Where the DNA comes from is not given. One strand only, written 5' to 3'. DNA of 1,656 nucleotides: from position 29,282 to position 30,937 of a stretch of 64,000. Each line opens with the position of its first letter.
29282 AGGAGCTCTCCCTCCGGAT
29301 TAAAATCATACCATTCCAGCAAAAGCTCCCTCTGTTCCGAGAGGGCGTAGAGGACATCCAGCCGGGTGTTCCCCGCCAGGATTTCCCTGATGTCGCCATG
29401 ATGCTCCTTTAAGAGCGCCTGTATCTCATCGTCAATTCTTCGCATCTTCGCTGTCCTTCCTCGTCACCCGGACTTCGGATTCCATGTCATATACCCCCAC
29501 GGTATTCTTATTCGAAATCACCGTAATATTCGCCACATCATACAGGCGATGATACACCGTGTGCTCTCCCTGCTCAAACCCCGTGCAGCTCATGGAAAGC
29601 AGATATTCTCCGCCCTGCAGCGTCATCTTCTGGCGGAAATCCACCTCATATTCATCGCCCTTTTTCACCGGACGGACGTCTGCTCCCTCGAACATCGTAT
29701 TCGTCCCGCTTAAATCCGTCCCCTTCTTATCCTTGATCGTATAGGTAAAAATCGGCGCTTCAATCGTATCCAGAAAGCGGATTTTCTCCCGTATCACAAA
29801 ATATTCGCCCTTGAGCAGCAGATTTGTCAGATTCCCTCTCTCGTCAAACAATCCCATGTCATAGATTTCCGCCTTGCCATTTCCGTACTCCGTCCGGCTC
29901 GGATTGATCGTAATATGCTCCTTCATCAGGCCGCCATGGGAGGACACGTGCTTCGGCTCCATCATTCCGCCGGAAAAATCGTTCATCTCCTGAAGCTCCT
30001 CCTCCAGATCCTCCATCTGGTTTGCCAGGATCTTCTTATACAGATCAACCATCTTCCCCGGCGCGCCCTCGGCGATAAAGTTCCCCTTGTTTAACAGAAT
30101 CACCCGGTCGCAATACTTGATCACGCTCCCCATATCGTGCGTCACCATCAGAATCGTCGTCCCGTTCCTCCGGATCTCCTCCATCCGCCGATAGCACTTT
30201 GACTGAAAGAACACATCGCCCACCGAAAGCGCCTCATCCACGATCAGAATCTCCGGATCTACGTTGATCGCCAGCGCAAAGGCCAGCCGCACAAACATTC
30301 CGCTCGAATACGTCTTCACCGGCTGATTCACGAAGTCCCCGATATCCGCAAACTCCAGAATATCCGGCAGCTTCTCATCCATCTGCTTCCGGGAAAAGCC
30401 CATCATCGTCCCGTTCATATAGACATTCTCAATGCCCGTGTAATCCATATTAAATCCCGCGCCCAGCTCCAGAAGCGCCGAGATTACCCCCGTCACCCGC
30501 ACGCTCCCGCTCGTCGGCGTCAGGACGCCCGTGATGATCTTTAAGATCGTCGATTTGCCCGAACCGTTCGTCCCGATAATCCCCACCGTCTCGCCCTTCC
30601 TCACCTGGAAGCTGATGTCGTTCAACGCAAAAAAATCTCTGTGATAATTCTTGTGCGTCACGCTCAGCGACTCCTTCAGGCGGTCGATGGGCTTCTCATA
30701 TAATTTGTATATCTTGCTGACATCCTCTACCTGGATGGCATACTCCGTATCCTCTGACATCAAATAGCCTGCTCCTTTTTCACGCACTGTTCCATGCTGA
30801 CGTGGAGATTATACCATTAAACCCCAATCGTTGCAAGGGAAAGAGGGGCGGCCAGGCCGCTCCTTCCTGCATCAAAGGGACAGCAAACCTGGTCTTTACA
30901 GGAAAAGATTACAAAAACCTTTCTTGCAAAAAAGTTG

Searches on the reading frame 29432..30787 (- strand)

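Call 31: search_protein_families(library=pfam, proteins=[window:29432-30787:-])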
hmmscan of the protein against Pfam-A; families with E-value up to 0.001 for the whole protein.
window:29432-30787:- (451 aa): 4 families
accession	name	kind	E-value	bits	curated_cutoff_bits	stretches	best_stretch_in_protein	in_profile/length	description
PF14524.12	Wzt_C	-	5.5e-41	140.3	30.4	1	299-435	3-143/143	Wzt C-terminal domain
PF00005.33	ABC_tran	-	9.1e-24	85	25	1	55-187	1-136/137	ABC transporter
PF13555.12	AAA_29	-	2.4e-05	24.4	27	1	61-93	18-50/61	P-loop containing region of AAA domain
PF13476.12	AAA_23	-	0.00017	22.7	27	1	58-93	15-47/201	AAA domain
